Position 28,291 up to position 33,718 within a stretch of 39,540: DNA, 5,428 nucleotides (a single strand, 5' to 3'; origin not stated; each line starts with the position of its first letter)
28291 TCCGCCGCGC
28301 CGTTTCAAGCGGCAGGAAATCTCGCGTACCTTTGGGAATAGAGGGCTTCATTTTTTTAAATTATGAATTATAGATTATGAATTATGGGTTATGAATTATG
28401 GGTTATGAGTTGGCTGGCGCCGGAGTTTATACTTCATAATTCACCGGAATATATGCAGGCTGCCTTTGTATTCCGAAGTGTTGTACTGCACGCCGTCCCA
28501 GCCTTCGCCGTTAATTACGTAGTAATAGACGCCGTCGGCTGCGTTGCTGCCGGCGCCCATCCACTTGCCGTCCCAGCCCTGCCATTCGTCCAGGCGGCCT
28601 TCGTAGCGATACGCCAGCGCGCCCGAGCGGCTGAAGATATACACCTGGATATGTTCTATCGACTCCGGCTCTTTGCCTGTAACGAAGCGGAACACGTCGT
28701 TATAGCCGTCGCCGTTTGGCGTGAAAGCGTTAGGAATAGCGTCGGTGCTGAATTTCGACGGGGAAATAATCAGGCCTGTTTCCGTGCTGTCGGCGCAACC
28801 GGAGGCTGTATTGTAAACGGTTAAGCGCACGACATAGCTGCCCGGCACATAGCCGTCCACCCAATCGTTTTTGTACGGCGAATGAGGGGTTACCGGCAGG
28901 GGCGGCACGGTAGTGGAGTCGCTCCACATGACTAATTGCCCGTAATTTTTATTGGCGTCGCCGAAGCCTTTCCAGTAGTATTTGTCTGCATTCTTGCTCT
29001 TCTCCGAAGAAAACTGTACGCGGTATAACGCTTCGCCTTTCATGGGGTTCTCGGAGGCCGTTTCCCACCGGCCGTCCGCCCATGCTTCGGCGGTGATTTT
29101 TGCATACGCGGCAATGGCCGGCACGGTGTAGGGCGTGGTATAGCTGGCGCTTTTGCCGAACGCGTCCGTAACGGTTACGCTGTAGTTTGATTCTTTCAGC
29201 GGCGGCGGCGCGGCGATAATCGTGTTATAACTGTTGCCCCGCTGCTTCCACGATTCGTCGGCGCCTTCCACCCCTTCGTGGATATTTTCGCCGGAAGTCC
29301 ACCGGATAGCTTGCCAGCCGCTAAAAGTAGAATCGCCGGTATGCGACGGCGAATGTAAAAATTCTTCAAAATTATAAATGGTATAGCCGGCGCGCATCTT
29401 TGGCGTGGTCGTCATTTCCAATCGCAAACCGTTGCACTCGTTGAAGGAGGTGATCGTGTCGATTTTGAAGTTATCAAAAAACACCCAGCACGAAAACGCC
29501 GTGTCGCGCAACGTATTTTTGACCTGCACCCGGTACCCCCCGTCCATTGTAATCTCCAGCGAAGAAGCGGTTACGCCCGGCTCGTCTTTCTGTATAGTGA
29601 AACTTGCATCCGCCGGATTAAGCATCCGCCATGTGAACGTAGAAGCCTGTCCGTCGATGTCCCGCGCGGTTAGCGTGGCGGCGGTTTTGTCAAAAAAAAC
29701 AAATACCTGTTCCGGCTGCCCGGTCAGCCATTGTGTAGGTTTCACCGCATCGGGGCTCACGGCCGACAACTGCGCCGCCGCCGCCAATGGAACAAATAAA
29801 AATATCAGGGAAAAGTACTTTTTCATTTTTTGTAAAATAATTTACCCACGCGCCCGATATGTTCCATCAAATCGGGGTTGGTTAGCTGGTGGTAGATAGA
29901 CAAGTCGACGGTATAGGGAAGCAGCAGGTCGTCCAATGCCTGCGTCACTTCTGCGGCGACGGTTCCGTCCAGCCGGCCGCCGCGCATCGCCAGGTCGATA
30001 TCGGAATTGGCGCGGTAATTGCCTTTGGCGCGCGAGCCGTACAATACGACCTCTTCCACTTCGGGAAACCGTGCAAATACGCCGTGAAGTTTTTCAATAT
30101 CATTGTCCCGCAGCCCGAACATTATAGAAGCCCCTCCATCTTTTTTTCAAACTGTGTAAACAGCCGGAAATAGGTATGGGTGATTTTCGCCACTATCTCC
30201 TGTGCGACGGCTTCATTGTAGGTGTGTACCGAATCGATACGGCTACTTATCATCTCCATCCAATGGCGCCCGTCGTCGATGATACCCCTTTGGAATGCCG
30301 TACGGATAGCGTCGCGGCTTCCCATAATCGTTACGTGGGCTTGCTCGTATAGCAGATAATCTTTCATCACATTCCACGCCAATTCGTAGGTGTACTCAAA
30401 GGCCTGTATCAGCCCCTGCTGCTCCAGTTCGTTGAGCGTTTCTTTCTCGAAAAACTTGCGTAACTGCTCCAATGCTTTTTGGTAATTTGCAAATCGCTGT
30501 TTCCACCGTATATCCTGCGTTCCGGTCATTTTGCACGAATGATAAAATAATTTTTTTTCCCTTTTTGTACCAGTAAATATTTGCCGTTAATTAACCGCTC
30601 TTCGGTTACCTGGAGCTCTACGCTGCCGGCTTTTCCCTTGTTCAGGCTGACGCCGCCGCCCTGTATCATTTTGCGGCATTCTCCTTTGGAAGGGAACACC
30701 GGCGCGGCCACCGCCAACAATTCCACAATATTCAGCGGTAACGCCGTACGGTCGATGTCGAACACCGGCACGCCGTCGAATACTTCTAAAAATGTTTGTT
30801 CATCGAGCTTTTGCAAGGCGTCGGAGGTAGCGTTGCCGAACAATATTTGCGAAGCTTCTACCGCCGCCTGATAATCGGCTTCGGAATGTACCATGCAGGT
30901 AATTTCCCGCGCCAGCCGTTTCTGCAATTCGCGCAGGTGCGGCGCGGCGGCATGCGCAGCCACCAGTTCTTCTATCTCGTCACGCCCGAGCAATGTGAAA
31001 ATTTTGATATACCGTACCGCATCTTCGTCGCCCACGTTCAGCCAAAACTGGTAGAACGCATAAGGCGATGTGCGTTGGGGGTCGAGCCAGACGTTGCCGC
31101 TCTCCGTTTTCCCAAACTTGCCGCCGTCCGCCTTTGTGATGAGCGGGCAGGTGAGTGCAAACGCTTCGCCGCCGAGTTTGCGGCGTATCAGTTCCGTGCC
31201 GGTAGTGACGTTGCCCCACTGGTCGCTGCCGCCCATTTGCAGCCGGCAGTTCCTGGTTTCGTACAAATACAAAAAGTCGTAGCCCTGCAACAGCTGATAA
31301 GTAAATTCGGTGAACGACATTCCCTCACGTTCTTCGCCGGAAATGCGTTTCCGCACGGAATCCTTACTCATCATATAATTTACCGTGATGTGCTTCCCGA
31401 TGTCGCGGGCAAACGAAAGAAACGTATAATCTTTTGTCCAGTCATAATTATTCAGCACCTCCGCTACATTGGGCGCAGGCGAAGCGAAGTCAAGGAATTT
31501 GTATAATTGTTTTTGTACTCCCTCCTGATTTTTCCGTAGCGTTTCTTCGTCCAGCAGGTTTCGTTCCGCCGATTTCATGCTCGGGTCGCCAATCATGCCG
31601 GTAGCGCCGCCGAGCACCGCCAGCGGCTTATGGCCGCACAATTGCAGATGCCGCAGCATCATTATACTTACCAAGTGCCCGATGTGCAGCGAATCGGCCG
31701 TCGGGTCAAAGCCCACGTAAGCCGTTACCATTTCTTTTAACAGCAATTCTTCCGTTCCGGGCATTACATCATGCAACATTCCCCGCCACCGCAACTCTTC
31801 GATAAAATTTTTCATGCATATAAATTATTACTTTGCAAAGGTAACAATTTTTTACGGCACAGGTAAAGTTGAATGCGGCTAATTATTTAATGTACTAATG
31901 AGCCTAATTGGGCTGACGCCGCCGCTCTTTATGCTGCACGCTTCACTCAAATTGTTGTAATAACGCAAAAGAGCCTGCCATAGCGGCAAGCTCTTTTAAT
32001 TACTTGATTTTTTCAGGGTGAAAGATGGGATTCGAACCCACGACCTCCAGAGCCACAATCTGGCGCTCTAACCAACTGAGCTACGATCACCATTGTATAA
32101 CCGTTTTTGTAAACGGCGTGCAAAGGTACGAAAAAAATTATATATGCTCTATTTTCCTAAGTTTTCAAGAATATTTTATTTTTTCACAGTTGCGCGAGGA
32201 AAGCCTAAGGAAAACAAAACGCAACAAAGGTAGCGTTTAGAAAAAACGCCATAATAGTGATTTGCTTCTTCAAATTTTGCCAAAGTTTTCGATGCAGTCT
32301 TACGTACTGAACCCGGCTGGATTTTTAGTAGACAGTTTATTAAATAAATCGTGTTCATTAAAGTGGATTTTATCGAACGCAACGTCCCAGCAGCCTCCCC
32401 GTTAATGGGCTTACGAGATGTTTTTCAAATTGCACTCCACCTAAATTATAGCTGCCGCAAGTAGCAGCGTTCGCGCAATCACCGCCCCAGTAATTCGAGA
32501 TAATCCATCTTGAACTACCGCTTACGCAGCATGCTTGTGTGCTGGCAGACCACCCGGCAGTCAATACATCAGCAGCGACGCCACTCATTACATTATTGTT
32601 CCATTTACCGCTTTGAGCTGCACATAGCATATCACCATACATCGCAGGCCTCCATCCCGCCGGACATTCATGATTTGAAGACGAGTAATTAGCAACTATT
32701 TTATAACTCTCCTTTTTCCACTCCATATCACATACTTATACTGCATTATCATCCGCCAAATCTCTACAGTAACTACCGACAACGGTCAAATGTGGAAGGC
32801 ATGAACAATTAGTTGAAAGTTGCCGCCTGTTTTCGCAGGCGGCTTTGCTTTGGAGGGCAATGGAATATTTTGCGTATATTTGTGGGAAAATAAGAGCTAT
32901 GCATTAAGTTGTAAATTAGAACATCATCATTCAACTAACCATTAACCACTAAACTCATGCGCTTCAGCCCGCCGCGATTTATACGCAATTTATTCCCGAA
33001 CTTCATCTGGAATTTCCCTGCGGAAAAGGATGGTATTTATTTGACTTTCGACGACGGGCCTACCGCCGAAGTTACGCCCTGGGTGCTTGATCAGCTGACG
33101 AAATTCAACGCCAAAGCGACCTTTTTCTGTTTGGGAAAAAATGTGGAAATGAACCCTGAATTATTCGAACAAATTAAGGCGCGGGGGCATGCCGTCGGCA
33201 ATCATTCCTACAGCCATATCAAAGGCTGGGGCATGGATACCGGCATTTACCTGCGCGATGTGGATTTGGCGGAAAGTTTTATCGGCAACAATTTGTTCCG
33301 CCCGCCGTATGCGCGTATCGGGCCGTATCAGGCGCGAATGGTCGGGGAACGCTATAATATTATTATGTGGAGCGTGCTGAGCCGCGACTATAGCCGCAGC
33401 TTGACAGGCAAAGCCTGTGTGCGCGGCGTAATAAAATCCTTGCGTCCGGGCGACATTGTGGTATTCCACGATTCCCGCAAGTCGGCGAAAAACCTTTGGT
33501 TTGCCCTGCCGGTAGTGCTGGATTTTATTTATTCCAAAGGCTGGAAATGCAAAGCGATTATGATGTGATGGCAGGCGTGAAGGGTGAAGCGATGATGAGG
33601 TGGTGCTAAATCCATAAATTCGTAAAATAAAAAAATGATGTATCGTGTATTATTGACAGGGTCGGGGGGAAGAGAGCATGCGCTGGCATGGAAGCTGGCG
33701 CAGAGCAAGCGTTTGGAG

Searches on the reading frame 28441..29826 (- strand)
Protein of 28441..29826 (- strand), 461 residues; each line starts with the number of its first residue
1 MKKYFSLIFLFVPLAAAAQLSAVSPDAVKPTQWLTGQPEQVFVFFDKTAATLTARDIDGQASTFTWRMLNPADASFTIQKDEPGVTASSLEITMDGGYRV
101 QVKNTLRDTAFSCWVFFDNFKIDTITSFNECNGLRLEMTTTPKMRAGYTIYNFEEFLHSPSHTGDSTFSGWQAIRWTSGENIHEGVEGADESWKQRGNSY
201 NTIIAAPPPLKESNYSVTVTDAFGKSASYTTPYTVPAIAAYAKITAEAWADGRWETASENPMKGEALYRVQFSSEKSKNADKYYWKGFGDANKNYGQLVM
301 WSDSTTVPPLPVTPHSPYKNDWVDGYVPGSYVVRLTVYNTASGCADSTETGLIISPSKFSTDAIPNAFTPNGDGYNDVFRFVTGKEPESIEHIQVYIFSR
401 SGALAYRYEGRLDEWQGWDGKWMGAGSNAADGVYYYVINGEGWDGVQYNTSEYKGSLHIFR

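Call 7: search_protein_families(library=pfam, proteins=[window:28441-29826:-], max_evalue=0.01)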
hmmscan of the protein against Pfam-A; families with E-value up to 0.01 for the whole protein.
window:28441-29826:- (461 aa): 1 family
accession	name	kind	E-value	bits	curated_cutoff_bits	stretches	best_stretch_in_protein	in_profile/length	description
PF13585.12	CHU_C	-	2.6e-13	50.3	27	1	364-456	3-83/86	CHU_C Type IX secretion signal domain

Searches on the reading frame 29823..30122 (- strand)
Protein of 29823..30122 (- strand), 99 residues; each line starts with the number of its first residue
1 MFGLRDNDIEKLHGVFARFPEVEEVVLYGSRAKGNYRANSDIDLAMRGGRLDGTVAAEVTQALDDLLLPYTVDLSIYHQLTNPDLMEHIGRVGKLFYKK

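Call 80: search_protein_families(library=pfam, proteins=[window:29823-30122:-], max_evalue=0.001)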
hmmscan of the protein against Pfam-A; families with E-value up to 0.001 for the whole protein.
window:29823-30122:- (99 aa): 2 families
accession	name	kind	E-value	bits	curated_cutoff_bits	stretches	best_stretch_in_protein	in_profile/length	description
PF18765.7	Polbeta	-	5.9e-15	55.6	26.9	1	10-99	1-90/93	Polymerase beta, Nucleotidyltransferase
PF01909.29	NTP_transf_2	-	6.7e-09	36.5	21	1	16-82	8-79/93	Nucleotidyltransferase domain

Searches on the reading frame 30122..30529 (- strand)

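Call 80: search_protein_families(library=pfam, proteins=[window:30122-30529:-], max_evalue=0.001)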
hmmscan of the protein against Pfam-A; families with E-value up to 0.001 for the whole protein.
window:30122-30529:- (135 aa): 2 families
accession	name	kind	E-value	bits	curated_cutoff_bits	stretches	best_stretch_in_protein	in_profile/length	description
PF08780.16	NTase_sub_bind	-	1.9e-43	147.9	31.8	1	11-132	1-125/126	Nucleotidyltransferase substrate binding protein like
PF01934.22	HepT-like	-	0.00038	20.6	23.5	1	17-122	2-111/120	Ribonuclease HepT-like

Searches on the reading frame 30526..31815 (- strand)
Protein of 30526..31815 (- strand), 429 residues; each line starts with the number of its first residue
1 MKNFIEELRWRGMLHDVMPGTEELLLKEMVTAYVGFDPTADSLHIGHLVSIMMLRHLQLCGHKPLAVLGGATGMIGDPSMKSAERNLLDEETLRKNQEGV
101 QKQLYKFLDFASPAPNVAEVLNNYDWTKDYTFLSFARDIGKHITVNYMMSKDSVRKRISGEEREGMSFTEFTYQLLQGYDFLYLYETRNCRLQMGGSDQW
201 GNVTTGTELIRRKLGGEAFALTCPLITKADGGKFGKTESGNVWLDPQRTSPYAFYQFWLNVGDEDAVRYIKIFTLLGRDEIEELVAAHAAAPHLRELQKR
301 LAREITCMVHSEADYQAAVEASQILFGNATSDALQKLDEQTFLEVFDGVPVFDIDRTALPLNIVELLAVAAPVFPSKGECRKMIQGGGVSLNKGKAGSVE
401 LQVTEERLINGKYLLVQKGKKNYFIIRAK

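Call 55: search_protein_families(library=pfam, proteins=[window:30526-31815:-], max_evalue=0.001)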
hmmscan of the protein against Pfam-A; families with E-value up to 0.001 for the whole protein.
window:30526-31815:- (429 aa): 2 families
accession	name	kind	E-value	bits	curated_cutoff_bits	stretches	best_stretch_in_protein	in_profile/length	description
PF00579.31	tRNA-synt_1b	-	8.1e-78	262.1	21.1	1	29-326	5-291/292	tRNA synthetases class I (W and Y)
PF22421.1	SYY_C-terminal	-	3.9e-16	59.1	27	1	344-426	4-83/83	Tyrosine--tRNA ligase SYY-like C-terminal domain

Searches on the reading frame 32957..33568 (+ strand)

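Call 80: search_protein_families(library=pfam, proteins=[window:32957-33568:+], max_evalue=0.001)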
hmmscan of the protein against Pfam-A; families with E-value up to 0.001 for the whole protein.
window:32957-33568:+ (203 aa): 1 family
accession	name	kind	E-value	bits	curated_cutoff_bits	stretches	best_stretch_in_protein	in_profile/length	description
PF01522.26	Polysacc_deac_1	-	1.1e-22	80.7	23.1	1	23-120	5-107/124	Polysaccharide deacetylase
